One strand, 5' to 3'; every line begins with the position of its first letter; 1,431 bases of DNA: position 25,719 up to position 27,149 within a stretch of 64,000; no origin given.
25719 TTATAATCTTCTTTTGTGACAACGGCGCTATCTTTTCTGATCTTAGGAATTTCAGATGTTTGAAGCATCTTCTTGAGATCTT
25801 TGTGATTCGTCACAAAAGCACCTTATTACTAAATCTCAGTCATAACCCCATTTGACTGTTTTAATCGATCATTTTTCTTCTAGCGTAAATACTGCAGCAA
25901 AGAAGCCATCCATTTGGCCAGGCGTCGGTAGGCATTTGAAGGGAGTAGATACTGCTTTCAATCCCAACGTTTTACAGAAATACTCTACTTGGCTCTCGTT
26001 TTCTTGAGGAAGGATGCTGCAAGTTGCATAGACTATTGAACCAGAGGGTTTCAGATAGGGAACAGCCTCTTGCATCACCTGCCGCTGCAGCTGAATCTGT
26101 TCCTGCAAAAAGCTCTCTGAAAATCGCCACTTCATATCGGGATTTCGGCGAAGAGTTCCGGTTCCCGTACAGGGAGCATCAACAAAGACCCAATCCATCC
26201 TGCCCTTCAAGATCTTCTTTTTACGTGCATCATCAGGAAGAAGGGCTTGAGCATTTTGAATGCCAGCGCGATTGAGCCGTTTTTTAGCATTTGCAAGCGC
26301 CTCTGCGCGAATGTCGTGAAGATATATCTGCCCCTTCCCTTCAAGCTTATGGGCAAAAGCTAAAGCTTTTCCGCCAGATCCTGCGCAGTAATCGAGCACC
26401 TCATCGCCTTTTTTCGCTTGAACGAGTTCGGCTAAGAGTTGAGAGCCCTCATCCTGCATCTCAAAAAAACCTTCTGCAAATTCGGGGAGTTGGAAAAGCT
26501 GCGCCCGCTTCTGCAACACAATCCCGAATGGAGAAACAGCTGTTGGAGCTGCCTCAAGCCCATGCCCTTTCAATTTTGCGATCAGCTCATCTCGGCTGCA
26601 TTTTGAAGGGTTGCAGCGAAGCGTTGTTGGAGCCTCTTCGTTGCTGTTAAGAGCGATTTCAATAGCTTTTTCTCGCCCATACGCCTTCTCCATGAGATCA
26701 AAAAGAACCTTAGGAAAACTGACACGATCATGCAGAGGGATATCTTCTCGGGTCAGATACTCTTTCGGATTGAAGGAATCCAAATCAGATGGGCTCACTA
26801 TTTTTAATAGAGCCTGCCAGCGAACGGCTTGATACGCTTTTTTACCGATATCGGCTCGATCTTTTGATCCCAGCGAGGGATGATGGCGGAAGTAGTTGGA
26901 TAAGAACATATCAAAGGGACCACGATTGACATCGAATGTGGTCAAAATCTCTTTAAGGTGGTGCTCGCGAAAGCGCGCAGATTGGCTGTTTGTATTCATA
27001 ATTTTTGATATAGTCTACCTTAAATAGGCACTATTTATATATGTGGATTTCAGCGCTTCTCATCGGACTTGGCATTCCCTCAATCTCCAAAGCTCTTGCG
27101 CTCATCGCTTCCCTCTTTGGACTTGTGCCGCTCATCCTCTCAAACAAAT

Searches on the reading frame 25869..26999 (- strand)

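Call 75: search_protein_families(library=pfam, proteins=[window:25869-26999:-], max_evalue=0.00001)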
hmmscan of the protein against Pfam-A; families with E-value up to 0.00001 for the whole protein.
window:25869-26999:- (376 aa): 6 families
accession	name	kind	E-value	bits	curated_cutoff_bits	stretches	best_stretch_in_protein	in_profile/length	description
PF01189.24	Methyltr_RsmB-F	-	3.5e-36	125.2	27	1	193-345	4-157/199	16S rRNA methyltransferase RsmB/F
PF22458.1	RsmF-B_ferredox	-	3.6e-14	53.1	27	1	95-165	1-70/74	Methyltr_RsmF/B-like, ferredoxin-like domain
PF13847.12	Methyltransf_31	-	8.5e-11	42.2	27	1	196-331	2-119/145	Methyltransferase domain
PF05175.20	MTS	-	9.7e-08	32.3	23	1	183-276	17-107/170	Methyltransferase small domain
PF01209.24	Ubie_methyltran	-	5.5e-07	29.6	20.1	1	189-269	39-118/233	ubiE/COQ5 methyltransferase family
PF13649.12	Methyltransf_25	-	5.6e-07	30.6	27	0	201-273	1-70/97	Methyltransferase domain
